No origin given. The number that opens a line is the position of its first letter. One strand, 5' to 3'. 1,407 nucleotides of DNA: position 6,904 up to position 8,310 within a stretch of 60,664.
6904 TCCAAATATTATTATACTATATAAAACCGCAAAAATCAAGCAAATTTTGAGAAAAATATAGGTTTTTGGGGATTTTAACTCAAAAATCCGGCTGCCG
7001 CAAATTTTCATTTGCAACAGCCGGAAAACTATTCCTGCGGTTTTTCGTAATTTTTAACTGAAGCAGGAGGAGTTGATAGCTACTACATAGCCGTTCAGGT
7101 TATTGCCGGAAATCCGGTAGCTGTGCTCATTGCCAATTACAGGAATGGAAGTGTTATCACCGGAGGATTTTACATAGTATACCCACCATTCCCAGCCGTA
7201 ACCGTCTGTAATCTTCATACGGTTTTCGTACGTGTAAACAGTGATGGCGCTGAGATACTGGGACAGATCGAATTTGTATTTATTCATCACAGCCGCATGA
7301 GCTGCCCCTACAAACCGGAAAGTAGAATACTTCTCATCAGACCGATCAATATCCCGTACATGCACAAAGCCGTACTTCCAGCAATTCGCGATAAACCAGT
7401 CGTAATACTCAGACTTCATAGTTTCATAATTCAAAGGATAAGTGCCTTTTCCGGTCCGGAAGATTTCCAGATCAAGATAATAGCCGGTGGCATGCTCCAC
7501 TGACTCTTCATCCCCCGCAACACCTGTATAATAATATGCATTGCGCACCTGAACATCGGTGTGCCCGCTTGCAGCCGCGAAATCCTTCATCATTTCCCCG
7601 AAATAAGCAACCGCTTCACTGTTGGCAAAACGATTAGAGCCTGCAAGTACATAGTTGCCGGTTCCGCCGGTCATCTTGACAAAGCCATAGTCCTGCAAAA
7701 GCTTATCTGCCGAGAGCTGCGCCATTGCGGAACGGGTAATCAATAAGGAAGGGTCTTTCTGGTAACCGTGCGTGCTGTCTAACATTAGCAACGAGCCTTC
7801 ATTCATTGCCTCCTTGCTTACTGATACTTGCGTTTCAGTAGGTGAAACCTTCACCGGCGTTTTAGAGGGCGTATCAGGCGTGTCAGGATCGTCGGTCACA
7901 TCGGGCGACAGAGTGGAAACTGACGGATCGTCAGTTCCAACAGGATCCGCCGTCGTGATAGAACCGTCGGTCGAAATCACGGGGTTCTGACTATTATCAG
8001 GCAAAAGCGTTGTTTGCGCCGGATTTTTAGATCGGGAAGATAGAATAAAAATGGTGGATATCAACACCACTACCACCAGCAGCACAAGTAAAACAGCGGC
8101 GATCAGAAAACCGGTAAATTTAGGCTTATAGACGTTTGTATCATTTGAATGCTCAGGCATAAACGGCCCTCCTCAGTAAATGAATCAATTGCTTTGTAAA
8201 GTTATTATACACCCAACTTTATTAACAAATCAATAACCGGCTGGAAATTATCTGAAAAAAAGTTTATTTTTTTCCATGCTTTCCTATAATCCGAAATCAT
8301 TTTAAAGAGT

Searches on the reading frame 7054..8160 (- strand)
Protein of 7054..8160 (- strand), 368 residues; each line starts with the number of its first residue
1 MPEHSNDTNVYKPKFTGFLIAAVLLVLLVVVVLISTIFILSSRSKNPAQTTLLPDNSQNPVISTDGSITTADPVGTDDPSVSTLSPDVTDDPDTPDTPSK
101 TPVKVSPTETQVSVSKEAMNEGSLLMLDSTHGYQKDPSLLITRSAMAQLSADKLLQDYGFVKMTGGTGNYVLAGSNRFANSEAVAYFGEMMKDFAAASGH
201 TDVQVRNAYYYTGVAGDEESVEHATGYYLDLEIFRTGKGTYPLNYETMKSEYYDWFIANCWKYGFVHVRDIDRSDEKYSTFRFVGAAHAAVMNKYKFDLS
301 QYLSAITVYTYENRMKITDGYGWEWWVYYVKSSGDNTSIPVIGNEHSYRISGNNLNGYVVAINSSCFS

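Call 7: search_protein_families(library=pfam, proteins=[window:7054-8160:-])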
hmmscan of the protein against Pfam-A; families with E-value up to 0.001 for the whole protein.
window:7054-8160:- (368 aa): 0 families

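Call 55: search_protein_families(library=ncbifam, proteins=[window:7054-8160:-])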
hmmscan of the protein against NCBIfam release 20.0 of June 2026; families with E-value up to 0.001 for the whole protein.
window:7054-8160:- (368 aa): 2 families
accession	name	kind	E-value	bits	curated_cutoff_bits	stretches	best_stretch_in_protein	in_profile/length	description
NF000472.1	vanY_AFMPt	exception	2.1e-12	46.8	425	1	110-362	44-282/283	VanY-A/VanY-F/VanY-M family D-Ala-D-Ala carboxypeptidase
NF000149.1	vanXY_G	exception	6.9e-12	45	500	1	222-363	106-249/254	D-Ala-D-Ala dipeptidase/D-Ala-D-Ala carboxypeptidase VanXY-G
